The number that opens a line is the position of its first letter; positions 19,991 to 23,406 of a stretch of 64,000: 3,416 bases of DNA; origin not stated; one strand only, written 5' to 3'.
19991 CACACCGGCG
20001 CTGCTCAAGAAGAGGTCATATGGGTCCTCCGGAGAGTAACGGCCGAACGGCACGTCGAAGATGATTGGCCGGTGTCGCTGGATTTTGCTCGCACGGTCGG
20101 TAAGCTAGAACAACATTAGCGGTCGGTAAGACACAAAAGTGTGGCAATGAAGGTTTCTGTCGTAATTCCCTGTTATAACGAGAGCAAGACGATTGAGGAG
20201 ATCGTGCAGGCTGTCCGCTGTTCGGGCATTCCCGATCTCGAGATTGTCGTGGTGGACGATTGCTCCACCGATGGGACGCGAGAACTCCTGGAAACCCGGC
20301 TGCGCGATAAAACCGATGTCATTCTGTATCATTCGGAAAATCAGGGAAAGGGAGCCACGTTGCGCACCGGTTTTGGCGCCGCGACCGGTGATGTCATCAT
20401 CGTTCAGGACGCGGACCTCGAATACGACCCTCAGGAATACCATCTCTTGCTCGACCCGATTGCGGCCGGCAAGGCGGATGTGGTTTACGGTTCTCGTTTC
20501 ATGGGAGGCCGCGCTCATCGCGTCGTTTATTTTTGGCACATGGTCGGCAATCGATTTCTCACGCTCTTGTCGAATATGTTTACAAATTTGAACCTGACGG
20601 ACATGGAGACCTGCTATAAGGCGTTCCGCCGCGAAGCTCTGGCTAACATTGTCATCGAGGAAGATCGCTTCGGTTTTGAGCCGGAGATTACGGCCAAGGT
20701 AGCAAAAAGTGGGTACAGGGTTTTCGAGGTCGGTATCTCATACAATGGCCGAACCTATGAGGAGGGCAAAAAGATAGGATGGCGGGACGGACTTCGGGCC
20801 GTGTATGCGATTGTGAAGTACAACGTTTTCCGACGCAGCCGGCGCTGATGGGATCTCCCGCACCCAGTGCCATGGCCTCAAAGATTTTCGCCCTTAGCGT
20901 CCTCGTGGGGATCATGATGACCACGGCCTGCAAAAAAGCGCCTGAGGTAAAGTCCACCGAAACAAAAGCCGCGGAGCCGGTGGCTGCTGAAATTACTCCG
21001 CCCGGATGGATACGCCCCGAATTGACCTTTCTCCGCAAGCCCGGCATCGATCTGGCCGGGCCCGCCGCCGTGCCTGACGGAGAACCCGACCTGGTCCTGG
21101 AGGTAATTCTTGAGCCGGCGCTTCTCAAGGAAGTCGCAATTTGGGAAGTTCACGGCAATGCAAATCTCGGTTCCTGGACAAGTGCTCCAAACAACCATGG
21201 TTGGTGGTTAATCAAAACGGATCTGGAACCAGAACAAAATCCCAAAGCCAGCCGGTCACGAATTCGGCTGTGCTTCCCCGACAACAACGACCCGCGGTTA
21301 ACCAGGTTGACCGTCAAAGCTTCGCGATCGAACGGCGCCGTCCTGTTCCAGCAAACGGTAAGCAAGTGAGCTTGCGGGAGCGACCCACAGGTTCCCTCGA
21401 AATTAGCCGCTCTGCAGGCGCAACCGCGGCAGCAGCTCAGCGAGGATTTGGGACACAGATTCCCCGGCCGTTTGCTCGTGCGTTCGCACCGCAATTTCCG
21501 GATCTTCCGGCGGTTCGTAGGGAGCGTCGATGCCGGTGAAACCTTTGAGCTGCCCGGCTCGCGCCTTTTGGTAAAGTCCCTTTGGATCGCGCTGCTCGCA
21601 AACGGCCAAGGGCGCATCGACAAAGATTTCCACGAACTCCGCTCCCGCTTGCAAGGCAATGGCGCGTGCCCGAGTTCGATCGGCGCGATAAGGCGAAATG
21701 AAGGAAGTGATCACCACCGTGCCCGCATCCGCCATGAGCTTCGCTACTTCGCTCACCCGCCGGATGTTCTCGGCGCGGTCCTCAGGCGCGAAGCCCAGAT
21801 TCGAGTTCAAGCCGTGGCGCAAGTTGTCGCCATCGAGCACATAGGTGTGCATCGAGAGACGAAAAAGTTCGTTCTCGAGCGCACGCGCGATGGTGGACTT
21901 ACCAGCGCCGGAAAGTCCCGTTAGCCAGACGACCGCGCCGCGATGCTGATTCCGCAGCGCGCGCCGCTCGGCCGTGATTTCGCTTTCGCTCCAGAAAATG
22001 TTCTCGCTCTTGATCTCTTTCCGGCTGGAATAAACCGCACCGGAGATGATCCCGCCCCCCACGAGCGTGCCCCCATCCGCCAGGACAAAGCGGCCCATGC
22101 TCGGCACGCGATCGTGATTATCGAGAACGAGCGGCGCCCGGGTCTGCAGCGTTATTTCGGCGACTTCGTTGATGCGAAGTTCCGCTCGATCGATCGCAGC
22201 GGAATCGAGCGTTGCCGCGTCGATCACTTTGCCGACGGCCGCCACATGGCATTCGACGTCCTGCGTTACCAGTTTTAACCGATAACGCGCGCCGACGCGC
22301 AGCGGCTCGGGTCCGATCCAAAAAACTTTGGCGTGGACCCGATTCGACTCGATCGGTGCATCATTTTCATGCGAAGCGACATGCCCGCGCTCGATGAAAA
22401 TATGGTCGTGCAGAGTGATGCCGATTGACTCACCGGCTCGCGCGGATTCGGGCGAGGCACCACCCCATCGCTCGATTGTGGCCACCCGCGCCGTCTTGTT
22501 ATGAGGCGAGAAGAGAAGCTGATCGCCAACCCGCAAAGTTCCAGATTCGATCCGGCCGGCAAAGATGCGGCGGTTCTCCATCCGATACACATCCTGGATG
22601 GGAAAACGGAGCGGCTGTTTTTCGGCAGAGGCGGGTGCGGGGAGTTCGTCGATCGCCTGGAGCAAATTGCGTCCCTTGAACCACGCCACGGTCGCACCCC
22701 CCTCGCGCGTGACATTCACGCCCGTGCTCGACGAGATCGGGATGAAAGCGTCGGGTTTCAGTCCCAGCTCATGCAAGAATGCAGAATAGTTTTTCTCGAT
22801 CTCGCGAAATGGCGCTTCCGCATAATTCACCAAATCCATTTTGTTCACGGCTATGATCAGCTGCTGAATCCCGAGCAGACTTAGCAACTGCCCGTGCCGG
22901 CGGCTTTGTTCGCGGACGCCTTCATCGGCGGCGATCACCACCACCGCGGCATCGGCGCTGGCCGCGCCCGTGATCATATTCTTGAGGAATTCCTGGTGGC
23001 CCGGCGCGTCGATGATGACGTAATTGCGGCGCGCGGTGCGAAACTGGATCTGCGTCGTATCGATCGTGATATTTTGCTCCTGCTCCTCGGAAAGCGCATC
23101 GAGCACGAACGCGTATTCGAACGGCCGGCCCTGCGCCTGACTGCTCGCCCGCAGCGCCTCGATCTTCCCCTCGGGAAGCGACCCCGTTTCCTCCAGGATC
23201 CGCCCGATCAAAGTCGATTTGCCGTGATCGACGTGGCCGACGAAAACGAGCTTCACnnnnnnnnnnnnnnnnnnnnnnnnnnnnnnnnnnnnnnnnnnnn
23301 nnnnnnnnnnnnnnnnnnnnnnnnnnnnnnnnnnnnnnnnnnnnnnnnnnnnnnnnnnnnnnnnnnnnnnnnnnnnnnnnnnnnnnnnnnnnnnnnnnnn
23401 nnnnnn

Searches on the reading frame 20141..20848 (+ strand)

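Call 13: search_protein_families(library=pfam, proteins=[window:20141-20848:+], max_evalue=0.001)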
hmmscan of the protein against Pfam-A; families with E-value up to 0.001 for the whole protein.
window:20141-20848:+ (235 aa): 3 families
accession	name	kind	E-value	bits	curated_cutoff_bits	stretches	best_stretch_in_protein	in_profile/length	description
PF00535.33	Glycos_transf_2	-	4.2e-35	121.6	23.3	1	6-169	1-166/168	Glycosyl transferase family 2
PF13641.12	Glyco_tranf_2_3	-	7.4e-10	39.7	27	1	5-141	3-141/230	Glycosyltransferase like family 2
PF10111.15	Glyco_tranf_2_2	-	3e-06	27.4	27.3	1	6-93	1-92/276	Glycosyltransferase like family 2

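Call 71: search_protein_families(library=ncbifam, proteins=[window:20141-20848:+], max_evalue=0.001)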
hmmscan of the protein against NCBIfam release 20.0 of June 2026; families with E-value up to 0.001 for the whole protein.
window:20141-20848:+ (235 aa): 22 families
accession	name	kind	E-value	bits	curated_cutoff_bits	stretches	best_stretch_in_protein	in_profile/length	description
TIGR04182.1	glyco_TIGR04182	equivalog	1.6e-35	123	325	1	4-227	1-217/293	S-layer glycoprotein N-glycosyltransferase AglJ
NF047588.1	GlcsyltransPgfSStrep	equivalog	1.4e-19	70.4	500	1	3-177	1-174/308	glycosyltransferase PgfS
TIGR03937.1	PgaC_IcaA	equivalog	7.9e-19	67.9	422.3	1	4-107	46-150/407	poly-beta-1,6-N-acetyl-D-glucosamine synthase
NF058614.1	PPMAGASynPpgS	equivalog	2e-18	66.7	370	1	5-200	2-195/226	polyprenyl-phospho-N-acetylgalactosaminyl synthase PpgS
NF007986.1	PRK10714.1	equivalog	3.6e-18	65.6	529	1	3-210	6-209/316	undecaprenyl-phosphate 4-deoxy-4-formamido-L-arabinose transferase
NF041391.1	DPhHxTase_Halo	equivalog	1.2e-17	63.6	375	1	11-207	3-189/213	dolichyl-phosphate hexose transferase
NF007482.0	PRK10073.1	equivalog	3.1e-16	59.3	423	1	3-114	6-117/334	glycosyltransferase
NF010496.0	PRK13915.1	equivalog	6.2e-15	55.1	262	1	3-107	31-142/307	glucosyl-3-phosphoglycerate synthase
NF041875.1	EPS_EpsD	equivalog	1e-14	54.7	370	1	5-118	1-115/325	exopolysaccharide biosynthesis glycosyltransferase EpsD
NF047683.1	TeichurnBiosyTuaG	equivalog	2e-14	53.9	400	1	4-98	7-102/252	teichuronic acid biosynthesis protein TuaG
TIGR04283.1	glyco_like_mftF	equivalog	2.8e-13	50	182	1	5-124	1-115/221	TIGR04283 family arsenosugar biosynthesis glycosyltransferase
TIGR03965.1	mycofact_glyco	equivalog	1.2e-11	44.1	280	1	4-97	75-169/467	mycofactocin biosynthesis glycosyltransferase MftF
NF050050.1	ProtGlycPglI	equivalog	7.6e-09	35.4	500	1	4-114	3-115/306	GalNAc(5)-diNAcBac-PP-undecaprenol beta-1,3-glucosyltransferase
NF053739.1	GlytfEpsEBac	equivalog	7.6e-09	34.9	450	1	4-92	2-92/265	glycosyltransferase EpsE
NF045692.1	OglycostaseCruG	equivalog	1.9e-07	30.4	600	1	4-97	42-142/386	2'-O-glycosyltransferase CruG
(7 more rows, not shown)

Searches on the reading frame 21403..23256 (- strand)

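Call 13: search_protein_families(library=pfam, proteins=[window:21403-23256:-], max_evalue=0.001)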
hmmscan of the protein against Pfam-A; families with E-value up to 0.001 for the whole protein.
window:21403-23256:- (617 aa): 12 families
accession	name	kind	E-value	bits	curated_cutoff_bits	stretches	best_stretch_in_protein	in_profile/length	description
PF01583.26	APS_kinase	-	3.1e-69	232.3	21.1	1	439-590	1-151/152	Adenylylsulphate kinase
PF00009.33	GTP_EFTU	-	1.4e-46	158.9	26.5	1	3-204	6-184/188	Elongation factor Tu GTP binding domain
PF22594.2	GTP-eEF1A_C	-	2.2e-17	63.7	27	1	307-404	2-100/101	GTP-eEF1A C-terminal domain-like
PF13671.12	AAA_33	-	6e-15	56.2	27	1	442-557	1-115/143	AAA domain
PF03193.22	RsgA_GTPase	-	2.4e-09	37.7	30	0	424-463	90-129/174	RsgA GTPase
PF01926.29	MMR_HSR1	-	5.3e-08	33.4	21.9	0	60-139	29-113/113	50S ribosome-binding GTPase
PF13238.12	AAA_18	-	1.6e-06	29.1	29.4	1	444-537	2-99/128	AAA domain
PF00005.33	ABC_tran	-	1.5e-05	26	25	0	438-481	9-51/137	ABC transporter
PF13401.12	AAA_22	-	5.6e-05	23.9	27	0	441-465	6-30/130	AAA domain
PF03144.31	GTP_EFTU_D2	-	7.6e-05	23.5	30.3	1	233-282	5-58/73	Elongation factor Tu domain 2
PF13191.12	AAA_16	-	0.00019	22.4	32.6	0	424-481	6-63/167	AAA ATPase domain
PF13555.12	AAA_29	-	0.00078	19.6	27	0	434-460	17-42/61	P-loop containing region of AAA domain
